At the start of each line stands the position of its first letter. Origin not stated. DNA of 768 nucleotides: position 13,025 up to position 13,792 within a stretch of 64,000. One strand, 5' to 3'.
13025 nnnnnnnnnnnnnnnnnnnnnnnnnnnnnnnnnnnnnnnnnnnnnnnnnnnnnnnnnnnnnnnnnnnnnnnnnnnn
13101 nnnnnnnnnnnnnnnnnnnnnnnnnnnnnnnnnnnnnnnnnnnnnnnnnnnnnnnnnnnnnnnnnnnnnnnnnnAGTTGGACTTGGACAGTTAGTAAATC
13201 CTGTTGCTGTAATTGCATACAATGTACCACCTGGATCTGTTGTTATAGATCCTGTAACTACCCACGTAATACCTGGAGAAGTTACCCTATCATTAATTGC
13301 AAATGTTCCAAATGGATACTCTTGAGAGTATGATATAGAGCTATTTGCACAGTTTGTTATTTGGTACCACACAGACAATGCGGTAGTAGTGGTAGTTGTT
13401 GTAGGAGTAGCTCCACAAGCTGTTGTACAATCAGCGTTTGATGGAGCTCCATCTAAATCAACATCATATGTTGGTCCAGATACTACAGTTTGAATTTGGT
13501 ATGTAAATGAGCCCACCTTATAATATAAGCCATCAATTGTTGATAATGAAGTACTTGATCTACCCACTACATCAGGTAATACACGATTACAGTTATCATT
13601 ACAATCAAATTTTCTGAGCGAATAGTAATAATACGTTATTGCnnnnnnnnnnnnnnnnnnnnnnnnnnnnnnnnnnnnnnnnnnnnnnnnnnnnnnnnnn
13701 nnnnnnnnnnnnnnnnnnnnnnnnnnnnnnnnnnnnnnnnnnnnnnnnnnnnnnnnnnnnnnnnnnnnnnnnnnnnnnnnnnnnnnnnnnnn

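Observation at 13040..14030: C-terminal receptor-binding-like region of the 1775-aa fibre built from Cys-bracketed mini-domains on poly-Thr stalks, with evidence of recent internal duplication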

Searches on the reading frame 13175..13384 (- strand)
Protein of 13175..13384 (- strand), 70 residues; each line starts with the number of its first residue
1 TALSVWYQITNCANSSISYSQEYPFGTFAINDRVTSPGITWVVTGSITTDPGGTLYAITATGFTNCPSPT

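Call 61: predict_structure(alignment_id=A5)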
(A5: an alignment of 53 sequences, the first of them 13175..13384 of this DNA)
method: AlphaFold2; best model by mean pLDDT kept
length: 70 residues; sequences in the alignment: 53
mean_pLDDT: 93.9   pTM: 0.79
mean pLDDT of the five models: 93.9, 93.3, 92.1, 90.5, 89.7
residues with pLDDT >= 90: 64; 70-90: 4; 50-70: 2; < 50: 0
segments of 3 or more residues with pLDDT < 50: none
pLDDT, mean of each block of 10 residues (from residue 1): 91 96 96 96 96 95 88
secondary structure, 60 per line:
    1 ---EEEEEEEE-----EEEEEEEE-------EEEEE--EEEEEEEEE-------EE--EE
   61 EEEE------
elements in order: E4-11 E17-24 E32-36 E39-47 E59-64

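Call 72: find_related_loci(query=window:13175-13384:-, collection=genome_contigs, flank=4000)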
Query window:13175-13384:- (70 aa) in genome_contigs; peptide patterns used: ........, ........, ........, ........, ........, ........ (x = any residue, [..] = any of these).
220 stretches matched a pattern, but none encodes a relative of the query by tblastn (E <= 1e-3).

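Call 73: fold_search(model_id=the predicted structure, library=viral)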
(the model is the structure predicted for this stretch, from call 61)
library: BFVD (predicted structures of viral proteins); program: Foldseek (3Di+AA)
matches with E <= 10: 230; with E <= 0.001: 1
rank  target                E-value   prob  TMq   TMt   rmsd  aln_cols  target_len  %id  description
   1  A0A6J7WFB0            1.1e-07  1.00  0.94  0.11   1.3        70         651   44  Uncharacterized protein [uncultured Caudovirales phage]
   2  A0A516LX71            3.5e-03  1.00  0.76  0.09   2.4        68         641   31  (no name in the UniProt tables at hand)
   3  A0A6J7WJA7            8.4e-02  0.99  0.62  0.10   3.4        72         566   21  Uncharacterized protein [uncultured Caudovirales phage]
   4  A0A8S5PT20            2.9e-01  0.92  0.47  0.58   3.3        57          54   10  Uncharacterized protein [Myoviridae sp. ctzS633]
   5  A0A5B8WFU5            3.1e-01  0.92  0.50  0.52  10.8        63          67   16  Uncharacterized protein [Arthrobacter phage Qui]
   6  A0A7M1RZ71            4.1e-01  0.87  0.61  0.23   5.8        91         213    9  Uncharacterized protein [uncultured phage cr111_1]
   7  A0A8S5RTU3            4.9e-01  0.89  0.61  0.33   5.5        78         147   15  (no name in the UniProt tables at hand)
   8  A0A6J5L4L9            5.1e-01  0.82  0.59  0.07   4.2        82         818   17  Uncharacterized protein [uncultured Caudovirales phage]
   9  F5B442                5.4e-01  0.75  0.55  0.26   5.4        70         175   16  (no name in the UniProt tables at hand)
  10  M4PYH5                6.8e-01  0.93  0.62  0.26   2.8        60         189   13  Uncharacterized protein [Sulfitobacter phage phiCB2047-B]
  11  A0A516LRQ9            6.8e-01  0.72  0.51  0.15   4.5        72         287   17  (no name in the UniProt tables at hand)
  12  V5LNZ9                7.6e-01  0.23  0.34  0.15   7.7        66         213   11  (no name in the UniProt tables at hand)
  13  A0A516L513            8.1e-01  0.84  0.50  0.37   4.4        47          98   17  (no name in the UniProt tables at hand)
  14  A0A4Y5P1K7            9.6e-01  0.84  0.60  0.59   2.5        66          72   14  Uncharacterized protein [Pantoea phage vB_PagS_AAS21]
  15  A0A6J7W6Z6            9.6e-01  0.77  0.49  0.59   3.4        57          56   12  Uncharacterized protein [uncultured Caudovirales phage]
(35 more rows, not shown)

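Call 76: search_protein_families(library=pfam, proteins=[window:13178-13381:-], max_evalue=5)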
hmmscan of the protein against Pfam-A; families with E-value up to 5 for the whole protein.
seq(68 aa): 0 families

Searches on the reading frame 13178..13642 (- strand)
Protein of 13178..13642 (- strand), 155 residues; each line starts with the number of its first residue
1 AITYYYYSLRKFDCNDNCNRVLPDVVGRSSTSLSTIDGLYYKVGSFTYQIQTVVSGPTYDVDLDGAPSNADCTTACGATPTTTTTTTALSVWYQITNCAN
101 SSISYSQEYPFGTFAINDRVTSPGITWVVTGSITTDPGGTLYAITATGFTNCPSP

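Call 46: search_protein_representatives(protein=window:13178-13642:-)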
Query: 155 residues. Proteins with E-value up to 0.001 (for the whole library): 161; up to 1e-10: 63; up to 1e-30: 8. The best 150 are listed.
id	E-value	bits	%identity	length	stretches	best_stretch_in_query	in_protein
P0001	8.6e-43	162.2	67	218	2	91-154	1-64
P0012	4.8e-38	146.7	62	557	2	86-153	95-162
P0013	3.5e-36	140.7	76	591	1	2-96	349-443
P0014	8.3e-33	129.7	45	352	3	91-154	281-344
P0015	7.1e-32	126.7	71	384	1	60-155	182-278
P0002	2.2e-31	125.1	72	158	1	2-83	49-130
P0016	4.3e-31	124.2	72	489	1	60-153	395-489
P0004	8.2e-31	123.3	62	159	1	43-153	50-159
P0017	1.5e-27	112.6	53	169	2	3-76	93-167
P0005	3.4e-27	111.5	95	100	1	26-90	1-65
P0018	3.0e-26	108.4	43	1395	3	90-154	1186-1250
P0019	1.2e-25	106.5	52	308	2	90-155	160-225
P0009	3.0e-25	105.2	53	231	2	76-154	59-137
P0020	2.3e-24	102.3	40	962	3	86-154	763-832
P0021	6.0e-24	101.0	61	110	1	2-77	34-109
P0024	8.0e-22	94.1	65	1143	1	71-154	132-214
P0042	2.1e-16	76.5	44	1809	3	71-154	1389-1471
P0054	1.5e-13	67.2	49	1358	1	45-154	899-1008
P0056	6.6e-13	65.1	46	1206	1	4-153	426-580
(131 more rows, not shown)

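Call 48: predict_structure(alignment_id=A4)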
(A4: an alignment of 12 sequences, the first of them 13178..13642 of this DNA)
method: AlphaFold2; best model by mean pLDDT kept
length: 155 residues; sequences in the alignment: 12
mean_pLDDT: 71.6   pTM: 0.53
mean pLDDT of the five models: 71.6, 71.5, 70.9, 68.1, 45.7
residues with pLDDT >= 90: 60; 70-90: 21; 50-70: 26; < 50: 48
segments of 3 or more residues with pLDDT < 50: 82-86, 112-154
pLDDT, mean of each block of 10 residues (from residue 1): 91 95 96 91 95 89 91 80 51 65 68 46 41 44 44 47
secondary structure, 60 per line:
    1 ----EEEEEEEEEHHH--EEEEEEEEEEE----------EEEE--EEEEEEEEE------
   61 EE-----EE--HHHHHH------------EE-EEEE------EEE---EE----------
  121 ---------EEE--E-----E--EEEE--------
elements in order: E5-13 E19-29 E40-43 E46-54 H72-77 E93-96 E103-105 E130-132 E144-147

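Call 68: search_protein_families(library=pfam, proteins=[P0018, P0042, P0054, P0020, P0056, P0024, P0012, P0013], max_evalue=0.001)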
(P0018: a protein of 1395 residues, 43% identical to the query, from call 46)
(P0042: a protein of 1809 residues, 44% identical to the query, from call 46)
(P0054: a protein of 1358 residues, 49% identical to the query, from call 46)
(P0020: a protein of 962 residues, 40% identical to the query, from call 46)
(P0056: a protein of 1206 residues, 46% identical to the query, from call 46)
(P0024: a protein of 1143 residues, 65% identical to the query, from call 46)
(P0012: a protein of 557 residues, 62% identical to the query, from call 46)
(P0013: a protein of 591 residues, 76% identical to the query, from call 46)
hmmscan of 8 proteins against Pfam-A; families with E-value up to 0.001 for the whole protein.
P0018 (1395 aa): 0 families

P0042 (1809 aa): 0 families

P0054 (1358 aa): 0 families

P0020 (962 aa): 0 families

P0056 (1206 aa): 0 families

P0024 (1143 aa): 0 families

P0012 (557 aa): 0 families

P0013 (591 aa): 0 families

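Call 70: search_protein_families(library=phrogs, proteins=[P0018, P0042, P0054, P0020, P0056, P0024, P0012, P0013], max_evalue=0.001)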
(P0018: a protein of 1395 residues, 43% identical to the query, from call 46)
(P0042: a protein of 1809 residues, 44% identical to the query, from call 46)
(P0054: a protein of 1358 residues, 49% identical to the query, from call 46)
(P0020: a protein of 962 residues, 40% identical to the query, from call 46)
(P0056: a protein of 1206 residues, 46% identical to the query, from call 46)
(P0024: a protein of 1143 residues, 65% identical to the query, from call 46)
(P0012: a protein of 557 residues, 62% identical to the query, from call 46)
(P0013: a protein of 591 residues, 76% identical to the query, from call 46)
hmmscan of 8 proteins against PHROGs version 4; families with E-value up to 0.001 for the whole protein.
P0018 (1395 aa): 1 family
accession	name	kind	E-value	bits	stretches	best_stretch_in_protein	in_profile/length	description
phrog_14478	-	head and packaging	2.1e-192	643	2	374-1095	523-1122/1474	virion structural protein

P0042 (1809 aa): 2 families
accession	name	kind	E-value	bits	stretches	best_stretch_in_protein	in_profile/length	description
phrog_14478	-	head and packaging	1.8e-188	630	2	369-1274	523-1255/1474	virion structural protein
phrog_33099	-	unknown function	0.00089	20.1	0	1699-1724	23-48/71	-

P0054 (1358 aa): 0 families

P0020 (962 aa): 0 families

P0056 (1206 aa): 1 family
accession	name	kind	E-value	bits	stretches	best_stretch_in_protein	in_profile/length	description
phrog_15511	-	unknown function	1.5e-18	68.2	2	501-706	208-380/511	-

P0024 (1143 aa): 1 family
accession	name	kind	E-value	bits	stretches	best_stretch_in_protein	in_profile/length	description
phrog_15511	-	unknown function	1.6e-18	68.1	2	97-147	193-245/511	-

P0012 (557 aa): 0 families

P0013 (591 aa): 0 families
